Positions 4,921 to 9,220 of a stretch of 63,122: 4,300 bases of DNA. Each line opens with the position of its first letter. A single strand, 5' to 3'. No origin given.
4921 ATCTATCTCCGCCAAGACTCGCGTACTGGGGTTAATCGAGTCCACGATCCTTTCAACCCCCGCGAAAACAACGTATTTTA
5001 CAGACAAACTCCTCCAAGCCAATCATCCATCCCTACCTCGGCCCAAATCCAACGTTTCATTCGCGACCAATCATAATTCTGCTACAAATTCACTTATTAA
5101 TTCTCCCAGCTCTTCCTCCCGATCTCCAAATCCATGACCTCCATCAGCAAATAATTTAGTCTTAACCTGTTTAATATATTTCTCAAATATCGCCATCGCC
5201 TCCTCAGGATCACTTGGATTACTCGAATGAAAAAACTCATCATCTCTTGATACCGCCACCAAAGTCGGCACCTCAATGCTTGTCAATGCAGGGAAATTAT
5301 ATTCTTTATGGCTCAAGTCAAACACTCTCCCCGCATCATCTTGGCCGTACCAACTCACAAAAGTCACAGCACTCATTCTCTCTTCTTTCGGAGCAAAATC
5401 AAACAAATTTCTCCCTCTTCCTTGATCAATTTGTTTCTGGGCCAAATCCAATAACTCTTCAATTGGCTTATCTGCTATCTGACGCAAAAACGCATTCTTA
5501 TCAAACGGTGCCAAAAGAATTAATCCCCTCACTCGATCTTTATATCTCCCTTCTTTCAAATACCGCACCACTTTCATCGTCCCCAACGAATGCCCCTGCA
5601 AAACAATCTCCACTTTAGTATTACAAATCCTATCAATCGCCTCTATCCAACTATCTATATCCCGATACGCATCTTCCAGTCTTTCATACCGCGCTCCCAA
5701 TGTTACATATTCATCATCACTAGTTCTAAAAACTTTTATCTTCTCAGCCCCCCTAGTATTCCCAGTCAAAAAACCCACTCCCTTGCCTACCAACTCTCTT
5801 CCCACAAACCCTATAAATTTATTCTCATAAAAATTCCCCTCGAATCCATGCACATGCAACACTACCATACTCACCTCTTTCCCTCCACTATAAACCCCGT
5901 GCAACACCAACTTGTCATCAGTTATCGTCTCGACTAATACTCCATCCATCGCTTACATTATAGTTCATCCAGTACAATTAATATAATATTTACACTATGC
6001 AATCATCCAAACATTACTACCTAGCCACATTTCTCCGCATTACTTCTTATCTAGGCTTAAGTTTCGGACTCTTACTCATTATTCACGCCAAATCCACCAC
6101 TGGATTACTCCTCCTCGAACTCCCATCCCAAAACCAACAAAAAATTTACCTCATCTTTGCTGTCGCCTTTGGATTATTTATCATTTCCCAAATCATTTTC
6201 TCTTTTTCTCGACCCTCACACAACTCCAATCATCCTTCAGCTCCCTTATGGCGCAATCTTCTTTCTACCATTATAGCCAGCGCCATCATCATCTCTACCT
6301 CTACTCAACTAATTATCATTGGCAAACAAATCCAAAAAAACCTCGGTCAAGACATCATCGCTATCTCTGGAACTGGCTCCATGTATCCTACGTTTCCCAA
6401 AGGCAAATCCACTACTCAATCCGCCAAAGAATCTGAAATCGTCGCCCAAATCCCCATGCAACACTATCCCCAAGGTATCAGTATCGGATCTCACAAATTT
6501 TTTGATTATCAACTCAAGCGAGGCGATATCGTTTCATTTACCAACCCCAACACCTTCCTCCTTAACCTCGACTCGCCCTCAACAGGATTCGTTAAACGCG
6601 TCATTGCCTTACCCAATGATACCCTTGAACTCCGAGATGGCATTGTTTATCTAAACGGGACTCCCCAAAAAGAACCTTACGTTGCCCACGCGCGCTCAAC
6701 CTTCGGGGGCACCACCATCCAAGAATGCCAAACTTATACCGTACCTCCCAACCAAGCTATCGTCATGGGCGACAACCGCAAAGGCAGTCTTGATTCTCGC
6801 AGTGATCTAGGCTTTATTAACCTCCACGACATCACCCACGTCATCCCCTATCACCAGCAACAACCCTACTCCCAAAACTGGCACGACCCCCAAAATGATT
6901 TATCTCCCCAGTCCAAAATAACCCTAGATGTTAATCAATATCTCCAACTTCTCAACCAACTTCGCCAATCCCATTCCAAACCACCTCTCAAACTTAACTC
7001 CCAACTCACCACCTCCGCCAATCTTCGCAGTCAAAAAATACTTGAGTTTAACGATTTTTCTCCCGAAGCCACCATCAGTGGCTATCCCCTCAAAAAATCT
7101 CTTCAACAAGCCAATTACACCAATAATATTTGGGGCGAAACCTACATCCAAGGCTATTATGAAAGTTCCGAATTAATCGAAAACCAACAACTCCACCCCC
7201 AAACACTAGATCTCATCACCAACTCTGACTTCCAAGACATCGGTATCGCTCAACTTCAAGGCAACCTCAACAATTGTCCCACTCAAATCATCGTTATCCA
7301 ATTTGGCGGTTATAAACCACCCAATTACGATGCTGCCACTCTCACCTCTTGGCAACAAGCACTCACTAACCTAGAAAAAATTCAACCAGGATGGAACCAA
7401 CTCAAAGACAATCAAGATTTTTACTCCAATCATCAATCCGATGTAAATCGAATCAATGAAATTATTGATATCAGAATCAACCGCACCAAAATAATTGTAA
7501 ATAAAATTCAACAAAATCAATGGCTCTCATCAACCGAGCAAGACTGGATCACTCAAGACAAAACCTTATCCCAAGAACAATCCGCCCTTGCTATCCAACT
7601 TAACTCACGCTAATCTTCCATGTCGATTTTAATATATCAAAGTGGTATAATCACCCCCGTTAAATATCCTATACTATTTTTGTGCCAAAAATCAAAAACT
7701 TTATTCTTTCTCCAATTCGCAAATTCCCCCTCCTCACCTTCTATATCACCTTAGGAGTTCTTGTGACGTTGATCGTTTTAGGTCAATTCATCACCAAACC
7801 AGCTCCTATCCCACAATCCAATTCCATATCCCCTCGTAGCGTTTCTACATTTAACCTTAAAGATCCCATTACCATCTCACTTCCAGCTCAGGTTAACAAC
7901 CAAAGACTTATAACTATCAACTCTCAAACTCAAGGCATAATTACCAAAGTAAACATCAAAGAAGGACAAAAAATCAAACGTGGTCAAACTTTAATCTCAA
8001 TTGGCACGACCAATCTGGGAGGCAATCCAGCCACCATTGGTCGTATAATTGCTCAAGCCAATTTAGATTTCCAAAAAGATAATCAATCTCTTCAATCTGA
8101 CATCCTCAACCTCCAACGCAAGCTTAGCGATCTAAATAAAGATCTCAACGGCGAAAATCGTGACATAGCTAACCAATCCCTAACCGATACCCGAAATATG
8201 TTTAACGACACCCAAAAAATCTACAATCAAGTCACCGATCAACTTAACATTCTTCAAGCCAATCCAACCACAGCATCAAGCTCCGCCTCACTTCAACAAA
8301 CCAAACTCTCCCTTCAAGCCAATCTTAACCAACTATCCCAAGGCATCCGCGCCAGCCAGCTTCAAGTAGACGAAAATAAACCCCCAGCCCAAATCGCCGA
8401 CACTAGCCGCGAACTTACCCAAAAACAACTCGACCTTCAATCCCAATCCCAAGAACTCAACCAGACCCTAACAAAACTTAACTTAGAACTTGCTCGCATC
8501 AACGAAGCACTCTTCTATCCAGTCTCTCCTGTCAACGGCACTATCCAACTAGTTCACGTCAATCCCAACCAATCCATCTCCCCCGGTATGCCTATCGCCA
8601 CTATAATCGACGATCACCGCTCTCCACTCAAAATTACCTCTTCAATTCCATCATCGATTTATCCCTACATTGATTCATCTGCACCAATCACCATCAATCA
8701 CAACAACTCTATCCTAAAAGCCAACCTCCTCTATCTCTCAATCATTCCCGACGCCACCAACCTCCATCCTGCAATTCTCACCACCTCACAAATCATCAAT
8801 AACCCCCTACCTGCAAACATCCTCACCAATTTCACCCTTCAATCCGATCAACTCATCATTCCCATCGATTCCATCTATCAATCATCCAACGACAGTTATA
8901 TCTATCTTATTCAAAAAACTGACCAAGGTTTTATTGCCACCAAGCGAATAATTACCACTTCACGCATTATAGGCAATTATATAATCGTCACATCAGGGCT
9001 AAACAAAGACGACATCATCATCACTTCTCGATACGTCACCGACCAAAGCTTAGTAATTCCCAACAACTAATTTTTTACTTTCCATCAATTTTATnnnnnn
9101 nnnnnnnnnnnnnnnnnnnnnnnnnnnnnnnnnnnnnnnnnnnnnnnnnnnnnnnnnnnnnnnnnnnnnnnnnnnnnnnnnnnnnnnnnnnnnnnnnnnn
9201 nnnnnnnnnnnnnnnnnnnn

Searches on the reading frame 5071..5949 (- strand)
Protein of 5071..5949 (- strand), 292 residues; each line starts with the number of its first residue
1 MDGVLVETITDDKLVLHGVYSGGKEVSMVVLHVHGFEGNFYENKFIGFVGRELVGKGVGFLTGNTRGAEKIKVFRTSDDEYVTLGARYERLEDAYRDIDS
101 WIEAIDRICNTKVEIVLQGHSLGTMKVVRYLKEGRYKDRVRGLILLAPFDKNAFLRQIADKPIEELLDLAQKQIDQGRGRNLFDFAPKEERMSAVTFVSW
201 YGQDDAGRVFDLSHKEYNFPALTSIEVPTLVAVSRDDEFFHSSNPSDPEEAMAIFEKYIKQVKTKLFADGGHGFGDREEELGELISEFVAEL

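Call 28: search_protein_families(library=pfam, proteins=[window:5071-5949:-], max_evalue=0.00001)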
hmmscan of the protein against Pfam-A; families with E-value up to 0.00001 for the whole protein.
window:5071-5949:- (292 aa): 4 families
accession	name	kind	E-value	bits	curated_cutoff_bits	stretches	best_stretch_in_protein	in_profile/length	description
PF08538.16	DUF1749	-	7.7e-13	48.6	24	1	93-263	82-263/299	Protein of unknown function (DUF1749)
PF00561.26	Abhydrolase_1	-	8.6e-12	45.7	25.8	1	29-175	2-129/245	alpha/beta hydrolase fold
PF06821.19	Ser_hydrolase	-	1.9e-08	34.9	22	1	94-152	35-94/172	Serine hydrolase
PF12146.15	Hydrolase_4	-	1.9e-08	34.3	27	1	29-151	6-112/239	Serine aminopeptidase, S33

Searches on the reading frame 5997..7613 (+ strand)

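Call 28: search_protein_families(library=pfam, proteins=[window:5997-7613:+], max_evalue=0.00001)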
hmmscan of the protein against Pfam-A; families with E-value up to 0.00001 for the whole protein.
window:5997-7613:+ (538 aa): 1 family
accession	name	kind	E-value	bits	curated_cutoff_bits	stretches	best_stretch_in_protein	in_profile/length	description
PF10502.14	Peptidase_S26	-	5.1e-25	88.8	22.9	1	126-279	30-159/168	Signal peptidase, peptidase S26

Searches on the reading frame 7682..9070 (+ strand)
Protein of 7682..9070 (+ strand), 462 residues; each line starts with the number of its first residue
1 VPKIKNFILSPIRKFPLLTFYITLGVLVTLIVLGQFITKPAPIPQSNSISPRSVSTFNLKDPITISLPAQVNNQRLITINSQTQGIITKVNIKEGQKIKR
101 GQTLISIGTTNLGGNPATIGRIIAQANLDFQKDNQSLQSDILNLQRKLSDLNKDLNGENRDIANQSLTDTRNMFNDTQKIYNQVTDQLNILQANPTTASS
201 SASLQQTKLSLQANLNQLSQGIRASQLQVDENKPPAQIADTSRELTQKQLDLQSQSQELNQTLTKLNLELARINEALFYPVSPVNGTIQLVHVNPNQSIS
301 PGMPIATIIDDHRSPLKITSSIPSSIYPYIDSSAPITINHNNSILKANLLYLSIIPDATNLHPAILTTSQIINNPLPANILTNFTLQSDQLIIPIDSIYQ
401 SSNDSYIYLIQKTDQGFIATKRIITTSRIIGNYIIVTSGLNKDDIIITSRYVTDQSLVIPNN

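Call 28: search_protein_families(library=pfam, proteins=[window:7682-9070:+], max_evalue=0.00001)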
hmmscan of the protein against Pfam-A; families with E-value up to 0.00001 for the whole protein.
window:7682-9070:+ (462 aa): 4 families
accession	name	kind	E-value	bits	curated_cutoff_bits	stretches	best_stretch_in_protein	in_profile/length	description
PF13437.12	HlyD_3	-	6.1e-11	43.4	22.2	1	282-360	4-85/106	HlyD family secretion protein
PF13533.13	Biotin_lipoyl_2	-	2.3e-10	40.4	29.8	1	77-107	1-31/32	Biotin-lipoyl like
PF16576.10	HlyD_D23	-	8.5e-08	32.2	30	0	70-112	13-56/214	Barrel-sandwich domain of CusB or HlyD membrane-fusion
PF00364.28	Biotin_lipoyl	-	1.2e-06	28.7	22.1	0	78-107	44-73/73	Biotin-requiring enzyme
